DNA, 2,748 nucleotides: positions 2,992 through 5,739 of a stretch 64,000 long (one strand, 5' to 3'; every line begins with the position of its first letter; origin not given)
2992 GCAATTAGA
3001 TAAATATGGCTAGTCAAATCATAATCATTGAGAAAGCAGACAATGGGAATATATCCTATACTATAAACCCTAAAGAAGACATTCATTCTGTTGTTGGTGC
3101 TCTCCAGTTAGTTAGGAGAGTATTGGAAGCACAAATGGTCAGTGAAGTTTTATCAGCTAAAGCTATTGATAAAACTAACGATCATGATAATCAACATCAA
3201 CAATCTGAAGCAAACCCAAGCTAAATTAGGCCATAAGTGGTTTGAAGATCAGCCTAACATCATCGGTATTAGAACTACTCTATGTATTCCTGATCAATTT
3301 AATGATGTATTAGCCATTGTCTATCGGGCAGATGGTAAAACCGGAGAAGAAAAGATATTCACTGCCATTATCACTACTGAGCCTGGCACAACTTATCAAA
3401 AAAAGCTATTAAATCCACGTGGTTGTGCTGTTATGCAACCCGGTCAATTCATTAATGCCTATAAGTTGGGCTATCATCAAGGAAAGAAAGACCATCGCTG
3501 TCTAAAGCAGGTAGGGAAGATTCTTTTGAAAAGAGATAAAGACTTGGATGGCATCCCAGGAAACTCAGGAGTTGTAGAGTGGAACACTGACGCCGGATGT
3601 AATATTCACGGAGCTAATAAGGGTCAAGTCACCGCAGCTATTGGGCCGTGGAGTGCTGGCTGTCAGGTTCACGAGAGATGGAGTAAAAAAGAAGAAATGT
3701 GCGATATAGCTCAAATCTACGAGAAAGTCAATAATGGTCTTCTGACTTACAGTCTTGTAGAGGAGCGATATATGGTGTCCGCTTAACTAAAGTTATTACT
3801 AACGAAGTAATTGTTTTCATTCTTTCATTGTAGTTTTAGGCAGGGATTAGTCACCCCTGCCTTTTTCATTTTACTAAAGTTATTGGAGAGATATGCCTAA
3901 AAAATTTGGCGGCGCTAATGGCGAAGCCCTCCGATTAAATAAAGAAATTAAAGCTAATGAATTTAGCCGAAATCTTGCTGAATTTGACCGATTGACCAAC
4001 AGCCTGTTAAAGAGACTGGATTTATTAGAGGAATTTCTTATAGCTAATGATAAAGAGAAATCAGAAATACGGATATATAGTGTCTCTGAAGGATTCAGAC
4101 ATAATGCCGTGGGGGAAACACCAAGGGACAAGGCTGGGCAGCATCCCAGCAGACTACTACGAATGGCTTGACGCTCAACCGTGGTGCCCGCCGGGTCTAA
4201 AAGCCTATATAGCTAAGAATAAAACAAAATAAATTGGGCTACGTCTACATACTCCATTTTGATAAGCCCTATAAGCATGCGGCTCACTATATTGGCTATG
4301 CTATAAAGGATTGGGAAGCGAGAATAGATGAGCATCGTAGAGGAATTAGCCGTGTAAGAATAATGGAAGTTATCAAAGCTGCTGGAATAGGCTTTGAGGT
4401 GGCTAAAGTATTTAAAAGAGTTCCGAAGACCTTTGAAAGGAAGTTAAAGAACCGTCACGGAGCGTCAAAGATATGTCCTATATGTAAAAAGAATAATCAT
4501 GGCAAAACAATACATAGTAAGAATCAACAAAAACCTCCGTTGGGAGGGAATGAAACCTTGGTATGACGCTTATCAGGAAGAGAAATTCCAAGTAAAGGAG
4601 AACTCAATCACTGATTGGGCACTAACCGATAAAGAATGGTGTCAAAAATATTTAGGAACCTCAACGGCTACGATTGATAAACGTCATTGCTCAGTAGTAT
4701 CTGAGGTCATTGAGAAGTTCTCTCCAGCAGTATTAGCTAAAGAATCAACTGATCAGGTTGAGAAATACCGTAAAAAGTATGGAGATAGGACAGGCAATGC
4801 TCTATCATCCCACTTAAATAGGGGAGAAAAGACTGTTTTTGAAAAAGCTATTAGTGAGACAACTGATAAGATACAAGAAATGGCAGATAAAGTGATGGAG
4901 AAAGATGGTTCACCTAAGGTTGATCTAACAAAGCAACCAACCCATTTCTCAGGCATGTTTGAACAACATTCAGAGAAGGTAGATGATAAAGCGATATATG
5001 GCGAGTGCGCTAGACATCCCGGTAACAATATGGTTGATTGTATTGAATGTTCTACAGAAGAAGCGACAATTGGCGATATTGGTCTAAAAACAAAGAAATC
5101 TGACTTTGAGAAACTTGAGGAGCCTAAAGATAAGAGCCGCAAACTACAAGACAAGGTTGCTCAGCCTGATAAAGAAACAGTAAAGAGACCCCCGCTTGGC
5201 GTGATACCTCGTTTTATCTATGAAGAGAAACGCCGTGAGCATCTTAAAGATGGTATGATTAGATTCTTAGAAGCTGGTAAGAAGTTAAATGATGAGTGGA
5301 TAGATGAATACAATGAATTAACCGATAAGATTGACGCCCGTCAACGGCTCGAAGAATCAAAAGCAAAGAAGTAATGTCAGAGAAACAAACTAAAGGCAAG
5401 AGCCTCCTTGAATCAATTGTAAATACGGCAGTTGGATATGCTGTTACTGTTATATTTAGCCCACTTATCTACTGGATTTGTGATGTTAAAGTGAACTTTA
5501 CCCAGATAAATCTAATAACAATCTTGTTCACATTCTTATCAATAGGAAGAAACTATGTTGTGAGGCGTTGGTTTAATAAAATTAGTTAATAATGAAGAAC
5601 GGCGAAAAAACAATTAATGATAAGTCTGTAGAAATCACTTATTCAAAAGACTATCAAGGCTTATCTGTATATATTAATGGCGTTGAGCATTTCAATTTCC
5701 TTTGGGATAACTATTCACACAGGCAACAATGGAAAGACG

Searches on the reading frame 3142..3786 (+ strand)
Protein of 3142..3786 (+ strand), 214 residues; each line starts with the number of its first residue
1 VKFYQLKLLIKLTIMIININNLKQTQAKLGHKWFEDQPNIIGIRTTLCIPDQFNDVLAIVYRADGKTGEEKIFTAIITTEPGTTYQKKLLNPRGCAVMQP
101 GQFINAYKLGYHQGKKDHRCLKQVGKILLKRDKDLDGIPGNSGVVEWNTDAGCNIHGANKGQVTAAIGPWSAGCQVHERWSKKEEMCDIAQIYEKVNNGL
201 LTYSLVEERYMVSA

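Call 51: search_protein_families(library=pfam, proteins=[window:3142-3786:+], max_evalue=0.01)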
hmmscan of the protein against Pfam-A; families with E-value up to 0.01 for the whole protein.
window:3142-3786:+ (214 aa): 0 families

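Call 52: search_protein_families(library=phrogs, proteins=[window:3142-3786:+], max_evalue=0.01)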
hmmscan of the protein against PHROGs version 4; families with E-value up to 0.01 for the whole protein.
window:3142-3786:+ (214 aa): 2 families
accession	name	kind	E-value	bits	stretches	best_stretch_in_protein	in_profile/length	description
phrog_3000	-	unknown function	2.8e-24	86.9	1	49-195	49-182/209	-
phrog_33083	-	lysis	1.3e-11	44.8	1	42-179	289-421/456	endolysin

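Call 59: search_protein_families(library=ncbifam, proteins=[window:3142-3786:+], max_evalue=0.05)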
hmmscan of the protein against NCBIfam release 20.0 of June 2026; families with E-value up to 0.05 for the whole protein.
window:3142-3786:+ (214 aa): 0 families

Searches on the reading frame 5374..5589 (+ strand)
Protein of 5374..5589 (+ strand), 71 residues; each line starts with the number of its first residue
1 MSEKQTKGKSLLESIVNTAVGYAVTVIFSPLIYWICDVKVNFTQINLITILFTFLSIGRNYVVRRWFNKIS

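Call 59: search_protein_families(library=ncbifam, proteins=[window:5374-5589:+], max_evalue=0.05)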
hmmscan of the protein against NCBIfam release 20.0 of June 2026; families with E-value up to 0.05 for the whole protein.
window:5374-5589:+ (71 aa): 0 families

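Call 71: search_protein_families(library=pfam, proteins=[window:5374-5589:+], max_evalue=0.01)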
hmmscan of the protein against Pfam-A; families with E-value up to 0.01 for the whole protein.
window:5374-5589:+ (71 aa): 1 family
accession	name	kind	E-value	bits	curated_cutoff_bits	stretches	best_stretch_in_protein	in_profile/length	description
PF23858.1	DUF7220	-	1.6e-20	73.6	28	1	4-70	1-67/70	Family of unknown function (DUF7220)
